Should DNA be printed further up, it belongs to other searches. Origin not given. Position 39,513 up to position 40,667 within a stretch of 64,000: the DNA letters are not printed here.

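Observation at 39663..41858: Tat-exported 7-8 cluster polyferredoxin co-oriented with a putative outer-membrane beta-barrel: candidate non-cytochrome trans-envelope electron conduit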

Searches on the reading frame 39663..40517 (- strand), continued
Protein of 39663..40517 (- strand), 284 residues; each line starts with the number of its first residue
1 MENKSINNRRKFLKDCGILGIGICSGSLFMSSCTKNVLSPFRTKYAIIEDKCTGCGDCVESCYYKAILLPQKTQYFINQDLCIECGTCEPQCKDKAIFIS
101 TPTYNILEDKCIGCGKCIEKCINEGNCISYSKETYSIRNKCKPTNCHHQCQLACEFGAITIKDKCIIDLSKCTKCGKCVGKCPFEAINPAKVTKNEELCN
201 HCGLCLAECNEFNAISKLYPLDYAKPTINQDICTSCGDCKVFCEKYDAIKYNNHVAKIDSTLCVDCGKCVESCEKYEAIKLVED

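Call 44: find_encoding_contigs(protein=P0031, flank=7000, max_places=2)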
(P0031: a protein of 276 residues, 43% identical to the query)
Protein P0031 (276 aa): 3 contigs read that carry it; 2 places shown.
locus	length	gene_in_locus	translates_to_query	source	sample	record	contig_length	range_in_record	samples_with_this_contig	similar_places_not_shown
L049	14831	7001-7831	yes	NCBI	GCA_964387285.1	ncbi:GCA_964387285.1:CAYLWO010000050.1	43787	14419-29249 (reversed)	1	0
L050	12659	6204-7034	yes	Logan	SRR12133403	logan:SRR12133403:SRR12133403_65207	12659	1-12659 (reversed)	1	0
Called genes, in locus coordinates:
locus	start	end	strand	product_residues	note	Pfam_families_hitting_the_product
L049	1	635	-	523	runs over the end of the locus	-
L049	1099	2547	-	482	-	PF01841:Transglut_core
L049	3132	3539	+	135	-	-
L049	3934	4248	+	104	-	-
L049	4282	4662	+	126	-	-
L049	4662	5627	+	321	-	PF12801:Fer4_5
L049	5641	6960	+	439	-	-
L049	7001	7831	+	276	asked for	PF12838:Fer4_7 (weak), PF13237:Fer4_10 (weak), PF14697:Fer4_21 (weak), PF12838:Fer4_7 (weak), PF25160:LdpA_Fe-S-bd, PF14697:Fer4_21, PF12838:Fer4_7, PF13237:Fer4_10, +8 more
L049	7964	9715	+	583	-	PF00801:PKD, PF18911:PKD_4 (weak), PF13229:Beta_helix (weak), PF05048:NosD, PF13229:Beta_helix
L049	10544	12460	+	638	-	PF02934:GatB_N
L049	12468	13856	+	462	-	PF18195:GatD_N, PF00710:Asparaginase, PF17763:Asparaginase_C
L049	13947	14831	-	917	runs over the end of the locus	-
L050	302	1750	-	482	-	PF01841:Transglut_core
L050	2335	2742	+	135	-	-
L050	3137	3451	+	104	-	-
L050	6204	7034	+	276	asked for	PF12838:Fer4_7 (weak), PF13237:Fer4_10 (weak), PF14697:Fer4_21 (weak), PF12838:Fer4_7 (weak), PF25160:LdpA_Fe-S-bd, PF14697:Fer4_21, PF12838:Fer4_7, PF13237:Fer4_10, +8 more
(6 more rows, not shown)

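Call 45: find_encoding_contigs(protein=P0042, flank=7000, max_places=2)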
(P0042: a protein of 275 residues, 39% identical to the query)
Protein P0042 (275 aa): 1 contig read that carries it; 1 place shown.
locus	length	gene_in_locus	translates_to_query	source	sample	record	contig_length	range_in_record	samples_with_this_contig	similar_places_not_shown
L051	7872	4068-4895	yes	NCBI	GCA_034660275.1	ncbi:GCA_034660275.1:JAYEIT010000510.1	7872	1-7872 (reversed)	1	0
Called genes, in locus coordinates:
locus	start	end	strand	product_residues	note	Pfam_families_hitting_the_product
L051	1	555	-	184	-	PF08240:ADH_N (weak)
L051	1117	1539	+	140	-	-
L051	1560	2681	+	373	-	PF12801:Fer4_5, PF12838:Fer4_7 (faint)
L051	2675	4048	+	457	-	-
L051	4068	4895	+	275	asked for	PF14697:Fer4_21, PF12838:Fer4_7 (weak), PF13187:Fer4_9 (weak), PF00037:Fer4 (weak), PF25160:LdpA_Fe-S-bd, PF00037:Fer4, PF13237:Fer4_10, PF12838:Fer4_7, +15 more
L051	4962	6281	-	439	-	PF03773:ArsP_1, PF00403:HMA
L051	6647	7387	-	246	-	PF00037:Fer4 (weak), PF12837:Fer4_6 (weak), PF12838:Fer4_7 (faint), PF13237:Fer4_10 (weak), PF14697:Fer4_21 (weak), PF13187:Fer4_9 (weak), PF27217:AF_0155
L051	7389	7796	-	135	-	PF02082:Rrf2, PF03444:WHD_HrcA (weak)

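Call 52: find_homologous_proteins(query=L006:5530-6675:+, max_evalue=1e-30)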
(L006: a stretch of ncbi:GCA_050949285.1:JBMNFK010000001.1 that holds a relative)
Query L006:5530-6675:+ (381 aa): 592 proteins with E <= 1e-30 among 8000 candidates; the best 120 are listed.
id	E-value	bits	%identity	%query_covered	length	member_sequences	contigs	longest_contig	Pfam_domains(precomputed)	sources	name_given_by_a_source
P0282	1.7e-257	872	99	100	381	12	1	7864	PF12801.13,PF13237.12,PF13187.12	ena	-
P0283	8.6e-202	688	77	100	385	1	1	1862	PF12801.13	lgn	-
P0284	3.7e-173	594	72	94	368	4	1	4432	PF12801.13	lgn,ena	-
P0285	9.1e-166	570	66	94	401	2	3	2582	PF12801.13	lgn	-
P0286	3.0e-153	529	63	94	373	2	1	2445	PF12801.13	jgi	-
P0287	2.7e-152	525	60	99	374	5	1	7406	PF12801.13,PF13187.12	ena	-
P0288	3.3e-151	522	60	99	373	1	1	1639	PF12801.13,PF12838.13,PF13187.12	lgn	-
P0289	3.8e-140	485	57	98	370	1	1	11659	PF12801.13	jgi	jgi:polyferredoxin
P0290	5.1e-139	482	58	97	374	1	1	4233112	PF12801.13,PF13187.12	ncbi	-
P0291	1.1e-135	471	57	89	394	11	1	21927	PF14697.12,PF12801.13,PF13187.12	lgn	-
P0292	4.5e-135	469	55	93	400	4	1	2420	PF14697.12,PF12801.13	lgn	-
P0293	3.5e-134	466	52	97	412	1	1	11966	PF14697.12,PF12801.13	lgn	-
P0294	9.8e-133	461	53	94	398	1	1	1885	PF14697.12,PF12801.13,PF13187.12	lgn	-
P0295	3.0e-123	430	50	97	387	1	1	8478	PF12801.13,PF13187.12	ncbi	-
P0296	2.1e-122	427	51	98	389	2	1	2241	PF12801.13,PF00037.33,PF13187.12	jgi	-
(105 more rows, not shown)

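Call 53: fold_search(model_id=the predicted structure, library=pdb)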
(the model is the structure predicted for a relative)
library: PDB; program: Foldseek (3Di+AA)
matches with E <= 10: 172; with E <= 0.001: 11
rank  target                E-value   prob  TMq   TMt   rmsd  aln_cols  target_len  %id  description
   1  5t61_v                3.4e-09  1.00  0.14  0.12  18.6       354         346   17  TUNGSTEN-CONTAINING FORMYLMETHANOFURAN DEHYDROGENASE FROM METHANOTHERMOBACTER WOLFEII, TRICLINIC FORM AT 2.55 A (released 2016-10-19)
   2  5t5m_F                3.9e-09  1.00  0.13  0.12  19.2       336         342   20  TUNGSTEN-CONTAINING FORMYLMETHANOFURAN DEHYDROGENASE FROM METHANOTHERMOBACTER WOLFEII, TRIGONAL FORM AT 2.5 A. (released 2016-10-19)
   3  5t61_L                4.4e-09  1.00  0.20  0.16  15.9       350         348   16  TUNGSTEN-CONTAINING FORMYLMETHANOFURAN DEHYDROGENASE FROM METHANOTHERMOBACTER WOLFEII, TRICLINIC FORM AT 2.55 A (released 2016-10-19)
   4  5t5i_N                4.4e-09  1.00  0.15  0.13  18.4       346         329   17  TUNGSTEN-CONTAINING FORMYLMETHANOFURAN DEHYDROGENASE FROM METHANOTHERMOBACTER WOLFEII, ORTHORHOMBIC FORM AT 1.9 A (released 2016-10-19)
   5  5t61_d                4.9e-09  1.00  0.14  0.12  18.4       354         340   17  TUNGSTEN-CONTAINING FORMYLMETHANOFURAN DEHYDROGENASE FROM METHANOTHERMOBACTER WOLFEII, TRICLINIC FORM AT 2.55 A (released 2016-10-19)
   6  5t5i_F                5.6e-09  1.00  0.14  0.12  18.5       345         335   17  TUNGSTEN-CONTAINING FORMYLMETHANOFURAN DEHYDROGENASE FROM METHANOTHERMOBACTER WOLFEII, ORTHORHOMBIC FORM AT 1.9 A (released 2016-10-19)
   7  5t61_F                7.1e-09  0.99  0.13  0.12  18.5       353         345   17  TUNGSTEN-CONTAINING FORMYLMETHANOFURAN DEHYDROGENASE FROM METHANOTHERMOBACTER WOLFEII, TRICLINIC FORM AT 2.55 A (released 2016-10-19)
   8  5t61_R                9.6e-09  1.00  0.15  0.13  18.4       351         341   16  TUNGSTEN-CONTAINING FORMYLMETHANOFURAN DEHYDROGENASE FROM METHANOTHERMOBACTER WOLFEII, TRICLINIC FORM AT 2.55 A (released 2016-10-19)
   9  5t61_X                1.1e-08  0.99  0.13  0.12  18.5       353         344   17  TUNGSTEN-CONTAINING FORMYLMETHANOFURAN DEHYDROGENASE FROM METHANOTHERMOBACTER WOLFEII, TRICLINIC FORM AT 2.55 A (released 2016-10-19)
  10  5t61_j                2.5e-08  0.99  0.14  0.12  18.5       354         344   17  TUNGSTEN-CONTAINING FORMYLMETHANOFURAN DEHYDROGENASE FROM METHANOTHERMOBACTER WOLFEII, TRICLINIC FORM AT 2.55 A (released 2016-10-19)
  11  6x6u_B                7.9e-04  0.82  0.15  0.24  26.8       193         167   18  WOR5 from Pyrococcus furiosus, taurine-bound (released 2021-12-15)
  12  7qv7_B                1.0e-03  0.99  0.16  0.24  14.9       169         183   20  Cryo-EM structure of Hydrogen-dependent CO2 reductase. (released 2022-07-06)
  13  9mqx_G                1.2e-03  0.99  0.16  0.29  13.9       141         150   22  Electron-bifurcating Tungstopyranopterin-containing aldehyde oxidoreductase with NADH (released 2025-07-16)
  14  9eri_B                1.5e-03  0.35  0.16  0.14  30.0       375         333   18  Cryo-EM structure of sodium pumping Rnf complex from Acetobacterium woodii bound to NADH (released 2025-03-05)
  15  7zc6_B                2.5e-03  0.75  0.16  0.22  18.6       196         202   21  Na+ - translocating ferredoxin: NAD+ reductase (Rnf) of C. tetanomorphum (released 2022-09-28)
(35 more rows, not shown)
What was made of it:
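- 39663..40517 (-): P: 284-aa Tat-exported lipoprotein polyferredoxin with four tandem clostridial-type 2x[4Fe-4S] domains. Single domains superpose on clostridial ferredoxins at 1.5-1.9 A (call 53).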

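Call 55: find_encoding_contigs(protein=P0283, flank=5000, max_places=6)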
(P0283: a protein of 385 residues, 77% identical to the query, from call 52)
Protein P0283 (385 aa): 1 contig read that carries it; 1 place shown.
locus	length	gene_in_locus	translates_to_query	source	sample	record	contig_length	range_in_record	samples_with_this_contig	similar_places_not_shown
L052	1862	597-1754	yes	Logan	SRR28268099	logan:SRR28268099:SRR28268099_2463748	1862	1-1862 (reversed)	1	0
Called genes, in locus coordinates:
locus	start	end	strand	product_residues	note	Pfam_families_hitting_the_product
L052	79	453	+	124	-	-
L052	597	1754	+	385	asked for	PF12801:Fer4_5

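Call 56: find_encoding_contigs(protein=P0285, flank=5000, max_places=6)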
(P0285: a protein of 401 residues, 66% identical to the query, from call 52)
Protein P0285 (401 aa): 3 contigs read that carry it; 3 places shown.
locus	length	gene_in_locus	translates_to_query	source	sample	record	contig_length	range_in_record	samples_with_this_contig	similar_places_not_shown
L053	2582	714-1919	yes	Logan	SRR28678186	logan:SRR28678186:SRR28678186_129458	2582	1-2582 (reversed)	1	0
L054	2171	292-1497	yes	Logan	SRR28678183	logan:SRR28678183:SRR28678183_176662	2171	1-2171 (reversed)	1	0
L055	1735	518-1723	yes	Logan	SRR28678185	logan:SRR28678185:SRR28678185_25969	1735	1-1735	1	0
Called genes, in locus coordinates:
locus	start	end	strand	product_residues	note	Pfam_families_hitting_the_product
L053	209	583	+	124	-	-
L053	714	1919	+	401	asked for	PF12801:Fer4_5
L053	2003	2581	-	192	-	?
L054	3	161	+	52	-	?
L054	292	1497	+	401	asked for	PF12801:Fer4_5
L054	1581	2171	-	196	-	?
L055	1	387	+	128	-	?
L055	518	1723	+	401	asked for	PF12801:Fer4_5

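Call 65: find_related_loci(query=P0285, collection=metagenome_contigs, flank=8000)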
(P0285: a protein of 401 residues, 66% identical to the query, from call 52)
Query P0285 (401 aa) in metagenome_contigs; peptide patterns used: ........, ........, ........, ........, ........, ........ (x = any residue, [..] = any of these).
78 stretches matched a pattern; 1 encode a relative of the query (tblastn E <= 1e-3); 1 distinct loci.
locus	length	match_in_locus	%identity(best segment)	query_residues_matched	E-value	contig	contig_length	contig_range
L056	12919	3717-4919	100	1-401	0e+0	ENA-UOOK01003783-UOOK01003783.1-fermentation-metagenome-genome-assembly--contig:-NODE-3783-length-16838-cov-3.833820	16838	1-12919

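Call 69: search_protein_families(library=pfam, proteins=[L056:3212-3586:+, L056:3717-4922:+, L056:5006-6385:-, L056:6431-7180:-, L056:7396-9174:+, L056:9225-9773:-, L056:9959-12637:+], max_evalue=0.001)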
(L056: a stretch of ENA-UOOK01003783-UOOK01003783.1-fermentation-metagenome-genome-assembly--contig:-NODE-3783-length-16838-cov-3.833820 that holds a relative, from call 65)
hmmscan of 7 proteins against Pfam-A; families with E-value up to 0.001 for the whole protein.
L056:3212-3586:+ (124 aa): 0 families

L056:3717-4922:+ (401 aa): 1 family
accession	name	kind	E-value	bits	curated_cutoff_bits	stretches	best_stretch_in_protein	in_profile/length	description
PF12801.12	Fer4_5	-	5.1e-11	42.8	22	2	192-233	2-43/48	4Fe-4S binding domain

L056:5006-6385:- (459 aa): 2 families
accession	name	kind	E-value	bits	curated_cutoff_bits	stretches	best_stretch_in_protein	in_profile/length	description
PF01546.33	Peptidase_M20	-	8.9e-34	117.6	24.6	1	83-450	1-204/206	Peptidase family M20/M25/M40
PF07687.19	M20_dimer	-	4.2e-19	68.9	21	1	194-353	1-105/107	Peptidase dimerisation domain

L056:6431-7180:- (249 aa): 3 families
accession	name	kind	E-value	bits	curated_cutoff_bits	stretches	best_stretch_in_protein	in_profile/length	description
PF10108.15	DNA_pol_B_exo2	-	1.6e-19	70.9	24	1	108-244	35-174/213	Predicted 3'-5' exonuclease related to the exonuclease domain of PolB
PF13482.12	RNase_H_2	-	1.7e-07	31.8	22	1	109-242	43-163/165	RNase_H superfamily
PF03104.25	DNA_pol_B_exo1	-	0.00015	21.7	23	1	100-153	133-186/242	DNA polymerase family B, exonuclease domain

L056:7396-9174:+ (592 aa): 1 family
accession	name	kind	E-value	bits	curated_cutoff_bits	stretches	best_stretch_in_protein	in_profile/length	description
PF07676.18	PD40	-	3.7e-18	65.4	20.9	2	160-196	4-38/38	WD40-like Beta Propeller Repeat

L056:9225-9773:- (182 aa): 1 family
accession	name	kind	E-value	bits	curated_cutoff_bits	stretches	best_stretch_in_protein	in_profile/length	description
PF02075.23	RuvC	-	1.9e-49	167.8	22.2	1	4-153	1-148/148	Crossover junction endodeoxyribonuclease RuvC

L056:9959-12637:+ (892 aa): 10 families
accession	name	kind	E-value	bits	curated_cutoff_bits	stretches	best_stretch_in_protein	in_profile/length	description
PF05362.19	Lon_C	-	2.6e-84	282.3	21.1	1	674-874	2-202/205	Lon protease (S16) C-terminal proteolytic domain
PF02190.22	LON_substr_bdg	-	2.9e-39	135.5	28.7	1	23-215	1-199/200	ATP-dependent protease La (LON) substrate-binding domain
PF00004.35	AAA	-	3.7e-26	92.6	21.2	1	366-503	1-126/131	ATPase family associated with various cellular activities (AAA)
PF22667.2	Lon_lid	-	2.7e-19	69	27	1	527-577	1-51/57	Lon protease AAA+ ATPase lid domain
PF13541.12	ChlI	-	4.5e-11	43.1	27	1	717-844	1-121/121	Subunit ChlI of Mg-chelatase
PF07728.20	AAA_5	-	6.7e-08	33.1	22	1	366-490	2-125/139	AAA domain (dynein-related subfamily)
PF07724.20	AAA_2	-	9.3e-08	32.7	27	1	367-490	7-127/166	AAA domain (Cdc48 subfamily)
PF13401.12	AAA_22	-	1.1e-05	26.1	27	1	363-447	5-97/130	AAA domain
PF08298.17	AAA_PrkA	-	1.3e-05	24.8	25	1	336-389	58-111/358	PrkA AAA domain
PF13191.12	AAA_16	-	0.00097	20.1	32.6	0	365-424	26-82/167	AAA ATPase domain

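Call 75: search_protein_families(library=pfam, proteins=[L051:4962-6287:-, L049:7964-9715:+], max_evalue=0.01)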
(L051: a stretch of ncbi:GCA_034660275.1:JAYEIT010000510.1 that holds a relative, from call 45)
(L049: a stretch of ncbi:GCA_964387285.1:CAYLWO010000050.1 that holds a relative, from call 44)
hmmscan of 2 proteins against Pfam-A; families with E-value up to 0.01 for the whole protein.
L051:4962-6287:- (441 aa): 2 families
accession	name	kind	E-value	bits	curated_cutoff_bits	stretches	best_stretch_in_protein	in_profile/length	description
PF03773.19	ArsP_1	-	8.7e-48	163.4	32.3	1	25-302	15-292/294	Predicted permease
PF00403.32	HMA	-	3.4e-12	47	24.8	1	376-433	2-61/62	Heavy-metal-associated domain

L049:7964-9715:+ (583 aa): 5 families
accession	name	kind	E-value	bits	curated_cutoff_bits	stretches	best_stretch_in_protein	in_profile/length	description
PF13229.12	Beta_helix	-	1.4e-23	83.7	25.9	4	269-400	1-114/158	Right handed beta helix region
PF05048.19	NosD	-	2.8e-20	73.1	23.6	3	143-348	7-176/212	Periplasmic copper-binding protein (NosD)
PF00801.26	PKD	-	1.2e-08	35.2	23.5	1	36-108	4-74/80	PKD domain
PF18911.6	PKD_4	-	1.3e-07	32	27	1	48-114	21-84/85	PKD domain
PF17161.10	DUF5123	-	0.0019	19.8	35.1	1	461-551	14-111/113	Domain of unknown function (DUF5123)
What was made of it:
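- On NapGH/NosGH quinol dehydrogenase: One NosD-like neighbour occurs in L049 only (call 75).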
